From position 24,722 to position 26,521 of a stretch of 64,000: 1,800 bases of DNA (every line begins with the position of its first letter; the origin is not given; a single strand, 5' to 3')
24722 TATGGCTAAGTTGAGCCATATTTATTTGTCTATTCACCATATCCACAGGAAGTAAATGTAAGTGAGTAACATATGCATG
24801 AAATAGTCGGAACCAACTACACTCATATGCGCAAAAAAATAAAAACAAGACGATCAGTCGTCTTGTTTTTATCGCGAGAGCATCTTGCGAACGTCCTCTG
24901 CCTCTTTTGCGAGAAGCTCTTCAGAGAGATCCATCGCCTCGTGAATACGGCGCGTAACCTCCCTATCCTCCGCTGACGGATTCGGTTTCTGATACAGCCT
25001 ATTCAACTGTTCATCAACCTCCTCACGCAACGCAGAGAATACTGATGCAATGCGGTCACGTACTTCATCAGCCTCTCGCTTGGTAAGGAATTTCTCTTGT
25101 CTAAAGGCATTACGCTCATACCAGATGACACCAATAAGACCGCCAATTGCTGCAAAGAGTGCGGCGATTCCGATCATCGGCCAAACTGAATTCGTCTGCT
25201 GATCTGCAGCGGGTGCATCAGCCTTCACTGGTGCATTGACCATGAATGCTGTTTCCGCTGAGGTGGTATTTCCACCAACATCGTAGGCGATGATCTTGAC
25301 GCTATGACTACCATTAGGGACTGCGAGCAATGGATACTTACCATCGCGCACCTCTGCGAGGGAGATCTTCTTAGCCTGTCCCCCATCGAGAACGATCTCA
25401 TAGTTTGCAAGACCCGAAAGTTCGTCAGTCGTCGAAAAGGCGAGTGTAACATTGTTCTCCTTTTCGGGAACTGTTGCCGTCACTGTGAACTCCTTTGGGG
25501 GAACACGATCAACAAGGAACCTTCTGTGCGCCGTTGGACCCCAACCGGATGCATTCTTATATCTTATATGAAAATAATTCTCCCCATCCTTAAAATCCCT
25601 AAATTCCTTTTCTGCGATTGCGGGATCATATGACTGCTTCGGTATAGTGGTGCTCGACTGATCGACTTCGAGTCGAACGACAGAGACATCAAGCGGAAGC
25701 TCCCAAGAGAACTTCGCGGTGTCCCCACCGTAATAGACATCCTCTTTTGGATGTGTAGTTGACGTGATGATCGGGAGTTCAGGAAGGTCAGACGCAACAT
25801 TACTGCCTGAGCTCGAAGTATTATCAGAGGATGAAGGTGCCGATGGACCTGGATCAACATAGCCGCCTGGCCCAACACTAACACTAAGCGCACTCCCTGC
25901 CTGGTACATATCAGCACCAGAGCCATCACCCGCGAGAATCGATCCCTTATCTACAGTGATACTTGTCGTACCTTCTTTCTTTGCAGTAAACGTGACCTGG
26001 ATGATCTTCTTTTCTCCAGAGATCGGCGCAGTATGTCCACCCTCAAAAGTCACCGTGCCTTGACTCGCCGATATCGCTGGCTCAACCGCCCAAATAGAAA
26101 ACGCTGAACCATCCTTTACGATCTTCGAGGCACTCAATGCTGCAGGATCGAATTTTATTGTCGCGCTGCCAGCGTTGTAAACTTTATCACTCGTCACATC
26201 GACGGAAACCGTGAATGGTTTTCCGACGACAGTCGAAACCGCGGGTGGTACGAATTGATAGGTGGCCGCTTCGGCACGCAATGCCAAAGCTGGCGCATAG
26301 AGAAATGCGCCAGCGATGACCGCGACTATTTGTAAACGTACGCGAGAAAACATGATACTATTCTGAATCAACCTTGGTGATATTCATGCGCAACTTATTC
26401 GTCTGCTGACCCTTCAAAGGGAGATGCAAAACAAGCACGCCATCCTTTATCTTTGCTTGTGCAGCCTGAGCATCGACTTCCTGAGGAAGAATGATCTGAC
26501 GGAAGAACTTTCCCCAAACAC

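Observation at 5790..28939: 18.9 kb single gene for a 6,297-aa surface protein, in a co-oriented cluster with dockerin, Hsp20 and cohesin-like genes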

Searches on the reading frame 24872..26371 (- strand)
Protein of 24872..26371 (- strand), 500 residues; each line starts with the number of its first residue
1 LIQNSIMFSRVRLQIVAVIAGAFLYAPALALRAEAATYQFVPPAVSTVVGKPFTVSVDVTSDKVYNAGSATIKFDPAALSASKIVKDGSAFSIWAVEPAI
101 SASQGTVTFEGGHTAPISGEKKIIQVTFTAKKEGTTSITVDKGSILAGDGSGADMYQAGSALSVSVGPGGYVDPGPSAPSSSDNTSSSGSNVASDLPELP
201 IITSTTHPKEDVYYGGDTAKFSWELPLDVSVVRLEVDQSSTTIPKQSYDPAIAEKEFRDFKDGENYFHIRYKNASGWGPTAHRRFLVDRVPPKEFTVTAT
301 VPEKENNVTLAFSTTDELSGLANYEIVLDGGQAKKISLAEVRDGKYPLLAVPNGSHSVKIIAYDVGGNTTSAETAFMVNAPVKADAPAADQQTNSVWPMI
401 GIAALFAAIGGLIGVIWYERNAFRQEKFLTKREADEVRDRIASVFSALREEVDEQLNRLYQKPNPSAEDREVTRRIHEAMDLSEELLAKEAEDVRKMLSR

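Call 7: search_protein_families(library=pfam, proteins=[window:24872-26371:-], max_evalue=0.01)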
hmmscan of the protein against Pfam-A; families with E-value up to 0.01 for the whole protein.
window:24872-26371:- (500 aa): 1 family
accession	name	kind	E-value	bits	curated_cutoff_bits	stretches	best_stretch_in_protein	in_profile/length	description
PF00963.24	Cohesin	-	9.1e-07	29.6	24.1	1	40-158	3-131/139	Cohesin domain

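Call 18: find_homologous_proteins(query=window:24872-26353:-, max_evalue=0.001)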
Query window:24872-26353:- (494 aa): 108 proteins with E <= 0.001 among 8000 candidates.
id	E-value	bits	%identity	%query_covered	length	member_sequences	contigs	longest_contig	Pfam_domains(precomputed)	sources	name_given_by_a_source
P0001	0.0e+0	1084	100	100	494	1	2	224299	PF00963.25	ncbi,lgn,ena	-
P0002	2.0e-273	925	84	100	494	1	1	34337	PF00963.25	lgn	-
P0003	1.2e-271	919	84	100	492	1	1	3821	PF00963.25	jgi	jgi:hypothetical protein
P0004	3.7e-270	914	84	100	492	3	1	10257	PF00963.25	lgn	-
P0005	1.4e-266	903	82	100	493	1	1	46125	PF00963.25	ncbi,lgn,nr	ncbi:MAG TPA: cohesin domain-containing protein [Candidatus Paceibacterota bacterium]|nr:cohesin dom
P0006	6.5e-226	769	70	100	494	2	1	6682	PF00963.25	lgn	-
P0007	2.6e-225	767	72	100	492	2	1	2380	PF00963.25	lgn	-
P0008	3.6e-224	763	70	100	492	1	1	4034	PF00963.25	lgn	-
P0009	5.2e-223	759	68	100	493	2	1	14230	PF00963.25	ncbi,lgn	-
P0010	8.4e-223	758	70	100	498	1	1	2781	PF00963.25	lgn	-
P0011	5.3e-221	752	67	100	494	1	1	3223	PF00963.25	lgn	-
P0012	6.0e-220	749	69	100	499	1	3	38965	-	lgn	-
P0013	1.2e-215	735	67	100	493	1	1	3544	PF00963.25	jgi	jgi:hypothetical protein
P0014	7.3e-213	726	66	100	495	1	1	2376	PF00963.25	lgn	-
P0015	4.9e-159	548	67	75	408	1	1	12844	PF00963.25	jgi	jgi:hypothetical protein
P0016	9.4e-140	485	46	100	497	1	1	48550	PF00963.25,PF24893.1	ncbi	-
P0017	7.7e-139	482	48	96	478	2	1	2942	PF00963.25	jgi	jgi:hypothetical protein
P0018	1.9e-137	477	47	99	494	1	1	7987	PF00963.25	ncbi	-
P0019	4.8e-136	472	45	99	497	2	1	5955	PF00963.25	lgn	-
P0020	9.2e-135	468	47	99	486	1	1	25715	PF00963.25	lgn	-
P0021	3.7e-134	466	46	99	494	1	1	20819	PF00963.25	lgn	-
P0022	6.9e-134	465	46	98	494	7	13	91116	PF00963.25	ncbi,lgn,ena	-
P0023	7.6e-133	462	46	100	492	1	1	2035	PF00963.25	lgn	-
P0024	9.4e-133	462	46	100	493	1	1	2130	PF00963.25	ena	-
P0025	3.2e-132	460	46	99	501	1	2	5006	PF00963.25,PF19077.7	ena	-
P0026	2.7e-131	457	49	100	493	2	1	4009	PF00963.25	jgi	jgi:hypothetical protein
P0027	3.1e-131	457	45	100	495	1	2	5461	PF00963.25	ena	-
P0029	9.0e-131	455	46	94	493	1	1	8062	PF00963.25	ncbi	-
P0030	1.2e-130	455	47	99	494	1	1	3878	PF00963.25,PF24893.1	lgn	-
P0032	7.9e-130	452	47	95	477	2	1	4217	PF00963.25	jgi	-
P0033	1.9e-129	451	45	100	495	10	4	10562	PF00963.25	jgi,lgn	jgi:hypothetical protein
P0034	1.9e-129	451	44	100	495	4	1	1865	PF00963.25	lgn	-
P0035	7.1e-129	449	47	99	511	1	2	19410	PF00963.25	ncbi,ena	-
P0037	1.2e-128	448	45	94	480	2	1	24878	PF00963.25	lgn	-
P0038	2.8e-128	447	45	99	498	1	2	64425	PF00963.25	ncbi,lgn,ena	-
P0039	1.1e-127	445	45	99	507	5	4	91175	PF00963.25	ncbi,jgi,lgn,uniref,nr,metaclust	ncbi:MAG: hypothetical protein A2845_05010 [Candidatus Lloydbacteria bacterium RIFCSPHIGHO2_01_FULL_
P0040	1.6e-127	444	45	94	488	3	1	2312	PF00963.25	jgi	jgi:hypothetical protein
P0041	1.7e-127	444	45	99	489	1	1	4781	PF00963.25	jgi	jgi:hypothetical protein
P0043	4.1e-127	443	46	96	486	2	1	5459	PF00963.25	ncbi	-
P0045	1.4e-125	438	45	97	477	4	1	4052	PF00963.25,PF19077.7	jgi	jgi:hypothetical protein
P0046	2.2e-125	437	46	99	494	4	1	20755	PF00963.25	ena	-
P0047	2.7e-125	437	46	94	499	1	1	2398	PF00963.25,PF19077.7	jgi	jgi:hypothetical protein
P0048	3.0e-125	437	45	95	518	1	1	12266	PF00963.25,PF19077.7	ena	-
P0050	5.6e-125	436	45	98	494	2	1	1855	PF00963.25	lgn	-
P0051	7.7e-125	435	42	100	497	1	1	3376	PF00963.25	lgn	-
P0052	1.2e-124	435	45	98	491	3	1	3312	PF00963.25,PF19077.7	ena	-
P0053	1.3e-124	435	46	93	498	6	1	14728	PF00963.25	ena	-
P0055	1.6e-124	434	46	98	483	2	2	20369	PF00963.25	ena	-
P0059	4.8e-124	433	45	98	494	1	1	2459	PF00963.25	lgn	-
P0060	7.8e-124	432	45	95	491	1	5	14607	PF00963.25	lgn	-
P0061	1.2e-123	431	42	98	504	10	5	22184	PF00963.25,PF19077.7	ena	-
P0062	1.2e-123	431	44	100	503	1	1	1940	PF00963.25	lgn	-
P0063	1.6e-123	431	45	94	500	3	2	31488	PF00963.25,PF19077.7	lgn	-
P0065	2.4e-123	430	43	99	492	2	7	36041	PF00963.25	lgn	-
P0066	3.0e-123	430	47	91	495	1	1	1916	PF00963.25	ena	-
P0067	4.4e-123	430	44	100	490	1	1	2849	PF00963.25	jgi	jgi:hypothetical protein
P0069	1.6e-122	428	45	94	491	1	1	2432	PF00963.25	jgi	jgi:polyisoprenoid-binding protein YceI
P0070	5.2e-122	426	44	100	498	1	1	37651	PF00963.25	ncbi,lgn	-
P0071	1.0e-121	425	47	94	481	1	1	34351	PF00963.25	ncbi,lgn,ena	-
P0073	1.3e-121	425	43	99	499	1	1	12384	PF00963.25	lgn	-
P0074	5.1e-121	423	43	98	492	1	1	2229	PF00963.25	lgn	-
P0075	5.5e-121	423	44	98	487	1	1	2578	PF00963.25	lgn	-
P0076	3.7e-120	420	44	99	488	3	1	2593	PF00963.25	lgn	-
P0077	4.3e-120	420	44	98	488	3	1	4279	PF00963.25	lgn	-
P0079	1.1e-119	418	45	94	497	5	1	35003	PF00963.25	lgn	-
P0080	2.0e-119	418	45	98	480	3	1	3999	PF00963.25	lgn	-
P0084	1.2e-118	415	42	100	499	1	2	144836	PF00963.25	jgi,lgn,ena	-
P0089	4.2e-117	410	43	97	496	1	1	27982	PF00963.25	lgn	-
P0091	2.3e-115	404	42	99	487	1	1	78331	PF00963.25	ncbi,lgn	-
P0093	1.2e-112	395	44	95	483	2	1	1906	PF00963.25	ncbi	-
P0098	1.6e-76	276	37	76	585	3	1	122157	PF00963.25,PF19077.7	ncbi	-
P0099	5.6e-76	274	36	94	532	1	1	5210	PF00963.25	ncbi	-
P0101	1.6e-74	270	34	94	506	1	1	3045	PF00963.25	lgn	-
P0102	5.2e-69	251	33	77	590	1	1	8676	PF00963.25,PF19077.7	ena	-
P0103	4.3e-68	248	33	95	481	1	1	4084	PF00963.25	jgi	jgi:hypothetical protein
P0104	8.2e-62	228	34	73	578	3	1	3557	PF00963.25,PF19077.7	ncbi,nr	ncbi:MAG: hypothetical protein GF370_05075 [Candidatus Nealsonbacteria bacterium]|nr:hypothetical pr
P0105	1.1e-59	221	32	71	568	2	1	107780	PF00963.25,PF19077.7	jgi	jgi:hypothetical protein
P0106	4.5e-57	212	35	69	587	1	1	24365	PF00963.25,PF19077.7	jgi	-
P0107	9.2e-37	145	31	74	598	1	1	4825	PF00963.25,PF19077.7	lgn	-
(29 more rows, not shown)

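Call 19: find_encoding_contigs(protein=P0039, flank=10000, max_places=2)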
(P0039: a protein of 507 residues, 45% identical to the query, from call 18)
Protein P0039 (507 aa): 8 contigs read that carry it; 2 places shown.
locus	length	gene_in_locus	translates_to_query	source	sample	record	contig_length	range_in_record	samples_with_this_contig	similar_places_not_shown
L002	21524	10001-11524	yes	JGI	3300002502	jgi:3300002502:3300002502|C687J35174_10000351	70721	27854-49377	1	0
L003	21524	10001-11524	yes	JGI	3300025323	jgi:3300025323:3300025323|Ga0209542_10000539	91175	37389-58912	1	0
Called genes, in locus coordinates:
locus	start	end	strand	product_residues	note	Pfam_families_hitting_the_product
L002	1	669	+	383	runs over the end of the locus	-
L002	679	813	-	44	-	-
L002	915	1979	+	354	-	-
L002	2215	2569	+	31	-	-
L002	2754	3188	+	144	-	-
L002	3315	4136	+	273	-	PF03781:FGE-sulfatase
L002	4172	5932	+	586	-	PF17936:Big_6 (faint), PF00404:Dockerin_1 (faint)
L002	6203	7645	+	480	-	PF01523:PmbA_TldD_1st, PF19290:PmbA_TldD_2nd, PF19289:PmbA_TldD_3rd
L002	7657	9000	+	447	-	PF19290:PmbA_TldD_2nd (faint), PF01523:PmbA_TldD_1st, PF19289:PmbA_TldD_3rd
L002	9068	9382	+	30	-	-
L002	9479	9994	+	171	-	PF17886:ArsA_HSP20 (faint), PF00011:HSP20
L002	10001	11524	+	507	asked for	PF00963:Cohesin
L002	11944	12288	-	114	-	-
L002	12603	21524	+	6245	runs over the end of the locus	PF10102:DUF2341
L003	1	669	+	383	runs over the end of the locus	-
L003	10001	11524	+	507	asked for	PF00963:Cohesin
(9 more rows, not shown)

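Call 20: find_encoding_contigs(protein=P0084, flank=10000, max_places=2)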
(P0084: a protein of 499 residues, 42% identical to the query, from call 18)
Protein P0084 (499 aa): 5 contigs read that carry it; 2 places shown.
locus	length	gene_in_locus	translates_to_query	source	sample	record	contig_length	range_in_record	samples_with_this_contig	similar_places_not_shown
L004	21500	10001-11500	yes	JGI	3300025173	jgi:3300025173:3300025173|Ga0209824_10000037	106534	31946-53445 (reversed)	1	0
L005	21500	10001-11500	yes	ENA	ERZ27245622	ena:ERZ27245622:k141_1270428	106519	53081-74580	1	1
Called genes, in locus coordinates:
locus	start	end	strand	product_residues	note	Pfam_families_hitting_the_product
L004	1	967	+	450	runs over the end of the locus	-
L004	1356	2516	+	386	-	-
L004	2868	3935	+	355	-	-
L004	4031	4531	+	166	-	-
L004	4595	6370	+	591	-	PF00404:Dockerin_1 (faint)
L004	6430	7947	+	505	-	PF19290:PmbA_TldD_2nd (faint), PF01523:PmbA_TldD_1st, PF19289:PmbA_TldD_3rd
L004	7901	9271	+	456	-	PF01523:PmbA_TldD_1st (weak), PF19289:PmbA_TldD_3rd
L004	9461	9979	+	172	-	PF17886:ArsA_HSP20 (faint), PF00011:HSP20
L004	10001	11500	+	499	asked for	PF00963:Cohesin (faint)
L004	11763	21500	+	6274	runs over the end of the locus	PF10102:DUF2341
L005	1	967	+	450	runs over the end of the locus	-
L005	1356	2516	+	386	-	-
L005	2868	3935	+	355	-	-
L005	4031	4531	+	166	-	-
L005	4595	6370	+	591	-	PF00404:Dockerin_1 (faint)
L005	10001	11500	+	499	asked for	PF00963:Cohesin (faint)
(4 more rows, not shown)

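Call 21: find_encoding_contigs(protein=P0098, flank=10000, max_places=2)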
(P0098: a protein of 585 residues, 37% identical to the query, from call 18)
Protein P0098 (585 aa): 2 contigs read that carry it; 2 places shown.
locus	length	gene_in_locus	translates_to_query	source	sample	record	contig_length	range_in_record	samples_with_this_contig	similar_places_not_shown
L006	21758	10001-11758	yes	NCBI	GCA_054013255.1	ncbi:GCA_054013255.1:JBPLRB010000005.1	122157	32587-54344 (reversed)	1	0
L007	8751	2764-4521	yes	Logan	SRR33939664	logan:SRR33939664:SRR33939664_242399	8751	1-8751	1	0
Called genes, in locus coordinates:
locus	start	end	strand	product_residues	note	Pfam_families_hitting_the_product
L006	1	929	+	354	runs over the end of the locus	-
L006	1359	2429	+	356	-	-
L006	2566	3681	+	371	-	-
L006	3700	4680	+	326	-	-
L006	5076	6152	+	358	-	-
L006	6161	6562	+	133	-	-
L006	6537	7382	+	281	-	PF03781:FGE-sulfatase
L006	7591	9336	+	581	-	PF19077:Big_13 (faint), PF07495:Y_Y_Y (faint), PF00404:Dockerin_1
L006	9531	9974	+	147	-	PF00011:HSP20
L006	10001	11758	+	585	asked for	PF00963:Cohesin, PF19077:Big_13 (faint)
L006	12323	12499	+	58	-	-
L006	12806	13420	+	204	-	PF02585:PIG-L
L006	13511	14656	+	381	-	PF20706:GT4-conflict (weak), PF00534:Glycos_transf_1, PF13692:Glyco_trans_1_4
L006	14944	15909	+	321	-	PF00892:EamA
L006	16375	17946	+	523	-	PF04932:Wzy_C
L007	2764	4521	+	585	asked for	PF00963:Cohesin, PF19077:Big_13 (faint)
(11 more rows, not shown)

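Call 34: find_encoding_contigs(protein=P0105, flank=10000, max_places=1)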
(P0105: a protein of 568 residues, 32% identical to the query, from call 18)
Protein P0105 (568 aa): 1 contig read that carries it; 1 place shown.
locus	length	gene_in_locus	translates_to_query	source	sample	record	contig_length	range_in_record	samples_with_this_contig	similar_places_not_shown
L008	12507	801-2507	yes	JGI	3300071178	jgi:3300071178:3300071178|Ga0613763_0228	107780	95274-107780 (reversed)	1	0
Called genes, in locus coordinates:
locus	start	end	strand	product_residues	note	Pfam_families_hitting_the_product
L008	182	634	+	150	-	PF00011:HSP20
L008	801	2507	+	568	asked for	PF00963:Cohesin, PF19077:Big_13 (faint)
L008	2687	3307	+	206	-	PF02585:PIG-L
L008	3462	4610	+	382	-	PF20706:GT4-conflict, PF00534:Glycos_transf_1, PF13692:Glyco_trans_1_4, PF13524:Glyco_trans_1_2 (faint)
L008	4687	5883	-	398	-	PF06202:GDE_C, PF12899:Glyco_hydro_100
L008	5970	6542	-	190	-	-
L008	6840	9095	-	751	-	PF13439:Glyco_transf_4 (weak), PF00534:Glycos_transf_1, PF13692:Glyco_trans_1_4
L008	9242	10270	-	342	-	PF04041:Glyco_hydro_130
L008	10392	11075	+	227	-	PF00072:Response_reg, PF00486:Trans_reg_C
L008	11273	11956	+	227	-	-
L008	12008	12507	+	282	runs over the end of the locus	PF02329:HDC, PF01862:PvlArgDC (faint)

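Call 35: find_encoding_contigs(protein=P0106, flank=10000, max_places=1)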
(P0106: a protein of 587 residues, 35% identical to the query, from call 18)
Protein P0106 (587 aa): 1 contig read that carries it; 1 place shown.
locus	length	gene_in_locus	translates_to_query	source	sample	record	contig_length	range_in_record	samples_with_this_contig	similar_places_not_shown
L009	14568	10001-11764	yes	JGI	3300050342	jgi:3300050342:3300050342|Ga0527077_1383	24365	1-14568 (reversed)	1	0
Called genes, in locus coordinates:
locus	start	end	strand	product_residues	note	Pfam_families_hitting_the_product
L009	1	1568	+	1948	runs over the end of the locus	PF10102:DUF2341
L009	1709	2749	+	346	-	-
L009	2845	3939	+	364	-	-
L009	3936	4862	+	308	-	-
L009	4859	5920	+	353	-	PF06030:WxLIP_PGBD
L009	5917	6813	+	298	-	PF03781:FGE-sulfatase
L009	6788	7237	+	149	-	-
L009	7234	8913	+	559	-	PF19077:Big_13 (faint), PF07495:Y_Y_Y (faint), PF00404:Dockerin_1 (weak)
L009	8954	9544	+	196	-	-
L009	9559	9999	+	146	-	PF00011:HSP20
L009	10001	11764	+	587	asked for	PF00963:Cohesin, PF19077:Big_13 (faint)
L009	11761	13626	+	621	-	PF00963:Cohesin (faint), PF19077:Big_13 (faint)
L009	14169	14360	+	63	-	-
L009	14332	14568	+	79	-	?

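Call 36: predict_structure(alignment_id=A1)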
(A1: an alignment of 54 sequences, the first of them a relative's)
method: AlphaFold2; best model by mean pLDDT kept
length: 494 residues; sequences in the alignment: 54
mean_pLDDT: 84.8   pTM: 0.40
mean pLDDT of the five models: 84.8, 83.1, 83.1, 83.1, 82.3
residues with pLDDT >= 90: 247; 70-90: 185; 50-70: 23; < 50: 39
segments of 3 or more residues with pLDDT < 50: 164-187, 377-386
pLDDT, mean of each block of 10 residues (from residue 1): 61 69 60 94 93 94 97 95 94 95 95 95 94 95 88 92 51 40 50 90 90 93 94 93 94 92 95 94 91 81 88 89 89 85 86 92 91 60 50 84 92 90 87 89 90 80 86 90 85 74
secondary structure, 60 per line:
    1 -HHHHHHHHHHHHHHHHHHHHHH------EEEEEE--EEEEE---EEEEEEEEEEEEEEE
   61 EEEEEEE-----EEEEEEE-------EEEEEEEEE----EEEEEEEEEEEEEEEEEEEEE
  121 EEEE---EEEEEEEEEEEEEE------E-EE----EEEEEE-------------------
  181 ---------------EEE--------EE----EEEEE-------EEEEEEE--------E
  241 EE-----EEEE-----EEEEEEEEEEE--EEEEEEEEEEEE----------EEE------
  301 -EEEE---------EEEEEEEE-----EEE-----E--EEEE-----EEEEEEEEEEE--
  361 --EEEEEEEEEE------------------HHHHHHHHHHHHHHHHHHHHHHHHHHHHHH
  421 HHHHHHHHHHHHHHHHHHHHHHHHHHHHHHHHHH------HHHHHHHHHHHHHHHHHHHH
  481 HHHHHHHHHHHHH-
elements in order: H2-23 E30-35 E38-42 E46-67 E73-79 E87-95 E100-124 E128-141 E156-161 E196-198 E213-217 E225-231 E240-242 E248-251 E257-267 E270-281 E292-294 E302-305 E315-322 E328-330 E339-342 E348-358 E363-372 H391-454 H461-493

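Call 38: fold_search(model_id=the predicted structure, library=pdb)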
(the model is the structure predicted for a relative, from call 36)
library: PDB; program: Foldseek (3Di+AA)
matches with E <= 10: 1963; with E <= 0.001: 299
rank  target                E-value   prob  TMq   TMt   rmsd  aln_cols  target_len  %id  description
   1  3lso_A                6.4e-11  1.00  0.17  0.19  24.4       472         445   12  Crystal structure of Putative membrane anchored protein from Corynebacterium diphtheriae (released 2010-02-23)
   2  2w1n                  1.1e-10  1.00  0.21  0.41  20.2       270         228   15  cohesin and fibronectin type-III double module construct from the Clostridium perfringens glycoside hydrolase GH84C (released 2009-02-03)
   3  2jll                  1.6e-10  1.00  0.18  0.22  25.1       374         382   12  Crystal structure of NCAM2 IgIV-FN3II (released 2009-11-17)
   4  8bxr                  7.8e-10  1.00  0.16  0.25  25.4       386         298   13  Titin FnIII-domain I109-I111 (I/A4-A/A6) from the MIR region (released 2023-02-15)
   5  3l8q_D                1.4e-09  1.00  0.22  0.32  21.8       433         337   10  Structure analysis of the type II cohesin dyad from the adaptor ScaA scaffoldin of Acetivibrio cellulolyticus (released 2010-05-05)
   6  3l8q_A                1.6e-09  1.00  0.22  0.31  21.1       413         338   11  Structure analysis of the type II cohesin dyad from the adaptor ScaA scaffoldin of Acetivibrio cellulolyticus (released 2010-05-05)
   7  3l8q_C                2.3e-09  1.00  0.22  0.32  22.1       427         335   10  Structure analysis of the type II cohesin dyad from the adaptor ScaA scaffoldin of Acetivibrio cellulolyticus (released 2010-05-05)
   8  3l5j_B                2.6e-09  1.00  0.20  0.29  21.9       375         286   12  Crystal structure of FnIII domains of human GP130 (Domains 4-6) (released 2010-05-12)
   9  7tyk_A                2.9e-09  1.00  0.24  0.16  29.2       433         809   12  Cryo-EM Structure of insulin receptor-related receptor (IRR) in apo-state captured at pH 7. The 3D refinement was appl (released 2023-02-15)
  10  7z0l_A                3.0e-09  1.00  0.23  0.33  22.7       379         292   11  IL-27 signalling complex (released 2022-07-27)
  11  8dpu_A                3.6e-09  1.00  0.20  0.28  23.6       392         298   10  The crystal structure of the IL-11 signalling complex (released 2023-11-29)
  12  8cka_A                4.4e-09  1.00  0.24  0.24  22.4       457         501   12  Deinococcus radidurans HPI S-layer (released 2023-04-19)
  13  2yn3_A                6.3e-09  1.00  0.29  0.49  21.9       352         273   12  Structural insight into the giant calcium-binding adhesin SiiE: implications for the adhesion of Salmonella enterica t (released 2013-04-03)
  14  3l8q_B                6.7e-09  1.00  0.22  0.31  22.7       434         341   11  Structure analysis of the type II cohesin dyad from the adaptor ScaA scaffoldin of Acetivibrio cellulolyticus (released 2010-05-05)
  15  2yn3_C                8.7e-09  1.00  0.30  0.49  22.5       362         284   13  Structural insight into the giant calcium-binding adhesin SiiE: implications for the adhesion of Salmonella enterica t (released 2013-04-03)
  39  1qzn                  2.0e-07  1.00  0.22  0.57   4.4       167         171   15  Crystal Structure Analysis of a type II cohesin domain from the cellulosome of Acetivibrio cellulolyticus (released 2004-09-21)
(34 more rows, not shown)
